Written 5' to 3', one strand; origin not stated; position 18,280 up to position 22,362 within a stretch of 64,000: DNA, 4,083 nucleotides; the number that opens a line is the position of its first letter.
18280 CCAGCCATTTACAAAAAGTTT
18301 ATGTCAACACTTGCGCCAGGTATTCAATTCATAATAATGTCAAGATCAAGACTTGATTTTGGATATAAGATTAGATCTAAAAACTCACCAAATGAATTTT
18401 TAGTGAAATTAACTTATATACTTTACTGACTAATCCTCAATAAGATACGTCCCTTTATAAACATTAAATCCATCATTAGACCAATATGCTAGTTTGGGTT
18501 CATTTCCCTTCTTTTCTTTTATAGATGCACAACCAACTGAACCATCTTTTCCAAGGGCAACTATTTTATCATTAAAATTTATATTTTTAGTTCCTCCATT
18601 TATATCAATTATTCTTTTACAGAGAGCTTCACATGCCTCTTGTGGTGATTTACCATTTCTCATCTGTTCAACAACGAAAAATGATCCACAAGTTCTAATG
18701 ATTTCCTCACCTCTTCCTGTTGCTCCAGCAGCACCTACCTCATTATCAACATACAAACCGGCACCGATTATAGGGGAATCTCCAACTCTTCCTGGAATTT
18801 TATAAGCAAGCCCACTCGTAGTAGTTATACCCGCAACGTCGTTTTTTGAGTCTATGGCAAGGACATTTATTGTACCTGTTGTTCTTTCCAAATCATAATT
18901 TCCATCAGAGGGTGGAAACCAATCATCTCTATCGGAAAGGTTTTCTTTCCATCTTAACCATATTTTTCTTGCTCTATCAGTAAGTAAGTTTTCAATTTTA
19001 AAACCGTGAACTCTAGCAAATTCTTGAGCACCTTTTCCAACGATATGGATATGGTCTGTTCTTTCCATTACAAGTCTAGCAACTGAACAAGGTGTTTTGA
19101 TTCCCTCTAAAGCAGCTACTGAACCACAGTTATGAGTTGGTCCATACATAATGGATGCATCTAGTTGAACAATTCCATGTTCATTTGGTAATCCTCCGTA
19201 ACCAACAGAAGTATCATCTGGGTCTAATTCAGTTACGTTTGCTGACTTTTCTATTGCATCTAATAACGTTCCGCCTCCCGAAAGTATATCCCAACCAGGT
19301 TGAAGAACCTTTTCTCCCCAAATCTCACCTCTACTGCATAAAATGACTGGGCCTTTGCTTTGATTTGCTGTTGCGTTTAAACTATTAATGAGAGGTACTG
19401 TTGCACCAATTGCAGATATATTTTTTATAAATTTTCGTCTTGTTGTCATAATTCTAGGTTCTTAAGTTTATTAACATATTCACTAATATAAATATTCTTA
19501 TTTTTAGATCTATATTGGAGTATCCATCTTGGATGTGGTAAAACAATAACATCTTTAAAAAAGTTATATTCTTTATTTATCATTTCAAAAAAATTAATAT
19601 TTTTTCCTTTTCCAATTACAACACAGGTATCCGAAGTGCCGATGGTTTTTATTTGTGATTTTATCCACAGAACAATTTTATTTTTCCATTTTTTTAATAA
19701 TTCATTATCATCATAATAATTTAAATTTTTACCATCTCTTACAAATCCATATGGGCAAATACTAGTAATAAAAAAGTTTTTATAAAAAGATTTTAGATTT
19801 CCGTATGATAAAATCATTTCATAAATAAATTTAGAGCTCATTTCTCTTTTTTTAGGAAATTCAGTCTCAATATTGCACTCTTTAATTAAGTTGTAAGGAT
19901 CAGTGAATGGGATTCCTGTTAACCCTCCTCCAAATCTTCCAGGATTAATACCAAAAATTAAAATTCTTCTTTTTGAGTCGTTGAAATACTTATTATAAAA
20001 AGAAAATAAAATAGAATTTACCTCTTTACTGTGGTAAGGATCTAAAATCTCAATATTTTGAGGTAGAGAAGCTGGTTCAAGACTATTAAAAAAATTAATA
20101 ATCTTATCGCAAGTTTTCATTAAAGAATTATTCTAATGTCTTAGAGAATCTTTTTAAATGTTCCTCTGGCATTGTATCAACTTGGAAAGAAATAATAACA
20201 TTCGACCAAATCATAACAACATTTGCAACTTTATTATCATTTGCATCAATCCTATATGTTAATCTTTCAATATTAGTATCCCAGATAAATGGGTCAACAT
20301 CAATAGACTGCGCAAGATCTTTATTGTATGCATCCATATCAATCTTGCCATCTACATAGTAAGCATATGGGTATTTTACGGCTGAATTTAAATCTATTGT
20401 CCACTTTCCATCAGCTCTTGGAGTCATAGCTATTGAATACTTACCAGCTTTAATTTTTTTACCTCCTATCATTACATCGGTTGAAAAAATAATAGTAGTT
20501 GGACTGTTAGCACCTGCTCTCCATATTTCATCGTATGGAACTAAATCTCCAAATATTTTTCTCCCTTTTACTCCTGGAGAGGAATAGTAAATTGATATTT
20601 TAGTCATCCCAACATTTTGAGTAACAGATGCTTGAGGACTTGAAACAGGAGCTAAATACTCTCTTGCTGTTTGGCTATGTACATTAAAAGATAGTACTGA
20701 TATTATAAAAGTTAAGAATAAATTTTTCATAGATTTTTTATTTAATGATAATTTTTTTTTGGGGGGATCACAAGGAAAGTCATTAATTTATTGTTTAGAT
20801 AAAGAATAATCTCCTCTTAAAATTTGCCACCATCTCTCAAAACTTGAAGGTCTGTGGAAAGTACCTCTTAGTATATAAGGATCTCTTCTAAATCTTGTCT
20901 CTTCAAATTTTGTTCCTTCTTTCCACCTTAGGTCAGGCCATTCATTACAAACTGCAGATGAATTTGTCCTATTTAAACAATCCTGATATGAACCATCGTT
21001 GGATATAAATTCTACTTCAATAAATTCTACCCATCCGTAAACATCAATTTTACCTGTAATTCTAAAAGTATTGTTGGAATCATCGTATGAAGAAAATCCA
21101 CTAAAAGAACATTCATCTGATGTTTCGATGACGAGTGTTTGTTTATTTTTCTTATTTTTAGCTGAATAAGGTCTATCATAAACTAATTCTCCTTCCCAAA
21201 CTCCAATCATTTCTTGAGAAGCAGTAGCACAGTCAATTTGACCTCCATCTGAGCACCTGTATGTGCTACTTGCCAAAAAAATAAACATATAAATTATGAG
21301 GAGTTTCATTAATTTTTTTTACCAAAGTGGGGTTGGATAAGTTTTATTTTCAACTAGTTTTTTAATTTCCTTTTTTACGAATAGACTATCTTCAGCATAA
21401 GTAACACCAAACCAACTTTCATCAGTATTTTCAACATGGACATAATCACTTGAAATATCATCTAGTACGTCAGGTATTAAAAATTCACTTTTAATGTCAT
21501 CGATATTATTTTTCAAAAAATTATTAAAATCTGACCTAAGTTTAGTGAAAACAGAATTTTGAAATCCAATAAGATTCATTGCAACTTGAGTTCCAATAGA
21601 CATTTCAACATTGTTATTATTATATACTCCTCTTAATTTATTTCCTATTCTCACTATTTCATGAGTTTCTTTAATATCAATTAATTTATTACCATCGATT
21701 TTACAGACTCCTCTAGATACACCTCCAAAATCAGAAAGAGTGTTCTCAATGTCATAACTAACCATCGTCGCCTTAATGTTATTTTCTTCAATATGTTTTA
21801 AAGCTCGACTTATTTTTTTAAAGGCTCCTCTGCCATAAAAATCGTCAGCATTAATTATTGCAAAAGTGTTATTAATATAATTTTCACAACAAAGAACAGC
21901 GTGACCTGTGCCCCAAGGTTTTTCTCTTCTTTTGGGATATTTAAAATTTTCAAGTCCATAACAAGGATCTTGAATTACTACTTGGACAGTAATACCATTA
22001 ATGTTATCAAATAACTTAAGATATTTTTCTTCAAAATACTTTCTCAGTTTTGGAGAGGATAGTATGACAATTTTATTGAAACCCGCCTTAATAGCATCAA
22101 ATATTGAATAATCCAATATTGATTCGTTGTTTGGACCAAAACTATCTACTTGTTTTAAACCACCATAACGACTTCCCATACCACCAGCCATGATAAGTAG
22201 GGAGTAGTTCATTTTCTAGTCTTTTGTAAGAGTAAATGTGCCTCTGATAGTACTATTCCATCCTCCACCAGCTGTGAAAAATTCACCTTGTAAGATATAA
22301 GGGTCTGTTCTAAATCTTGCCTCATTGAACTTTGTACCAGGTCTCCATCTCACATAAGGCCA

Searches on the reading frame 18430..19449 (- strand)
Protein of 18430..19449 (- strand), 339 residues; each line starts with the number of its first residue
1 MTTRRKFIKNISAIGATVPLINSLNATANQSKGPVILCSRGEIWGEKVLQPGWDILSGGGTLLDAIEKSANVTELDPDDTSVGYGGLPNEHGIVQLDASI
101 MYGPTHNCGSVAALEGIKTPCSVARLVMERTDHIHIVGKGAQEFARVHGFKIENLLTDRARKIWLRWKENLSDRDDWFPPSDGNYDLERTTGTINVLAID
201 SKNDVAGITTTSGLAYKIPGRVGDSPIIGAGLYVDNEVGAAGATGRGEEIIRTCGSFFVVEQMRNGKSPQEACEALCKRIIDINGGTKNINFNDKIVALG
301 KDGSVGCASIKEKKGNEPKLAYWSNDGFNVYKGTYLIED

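Call 53: search_protein_families(library=pfam, proteins=[window:18430-19449:-], max_evalue=0.00001)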
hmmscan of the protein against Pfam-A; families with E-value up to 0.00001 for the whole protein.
window:18430-19449:- (339 aa): 1 family
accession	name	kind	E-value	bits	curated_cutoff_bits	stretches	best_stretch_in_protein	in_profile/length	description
PF01112.23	Asparaginase_2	-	6.6e-66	223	27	1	47-288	28-273/309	Asparaginase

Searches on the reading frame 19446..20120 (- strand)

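Call 53: search_protein_families(library=pfam, proteins=[window:19446-20120:-], max_evalue=0.00001)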
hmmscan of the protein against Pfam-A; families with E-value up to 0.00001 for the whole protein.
window:19446-20120:- (224 aa): 1 family
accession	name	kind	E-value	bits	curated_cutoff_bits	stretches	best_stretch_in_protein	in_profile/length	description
PF03167.25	UDG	-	1.1e-17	64.9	24.3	1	44-220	2-141/141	Uracil DNA glycosylase superfamily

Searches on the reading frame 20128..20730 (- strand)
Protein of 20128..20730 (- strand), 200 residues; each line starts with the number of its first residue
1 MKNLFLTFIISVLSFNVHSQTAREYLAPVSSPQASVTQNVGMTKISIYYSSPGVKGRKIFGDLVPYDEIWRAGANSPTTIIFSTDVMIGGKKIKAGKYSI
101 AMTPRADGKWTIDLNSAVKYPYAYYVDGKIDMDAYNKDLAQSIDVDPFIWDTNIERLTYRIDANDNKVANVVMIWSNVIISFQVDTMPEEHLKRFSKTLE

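Call 53: search_protein_families(library=pfam, proteins=[window:20128-20730:-], max_evalue=0.00001)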
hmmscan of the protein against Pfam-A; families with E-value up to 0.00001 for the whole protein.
window:20128-20730:- (200 aa): 1 family
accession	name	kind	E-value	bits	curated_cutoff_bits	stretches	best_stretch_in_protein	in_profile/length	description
PF11138.13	DUF2911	-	1.2e-39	135.9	27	1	31-184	1-145/145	Protein of unknown function (DUF2911)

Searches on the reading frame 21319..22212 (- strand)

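Call 53: search_protein_families(library=pfam, proteins=[window:21319-22212:-], max_evalue=0.00001)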
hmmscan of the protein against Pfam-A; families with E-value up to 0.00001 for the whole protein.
window:21319-22212:- (297 aa): 1 family
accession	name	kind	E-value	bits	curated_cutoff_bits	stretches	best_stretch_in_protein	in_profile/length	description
PF00483.29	NTP_transferase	-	7.3e-08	32.7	21.2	1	6-182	3-162/245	Nucleotidyl transferase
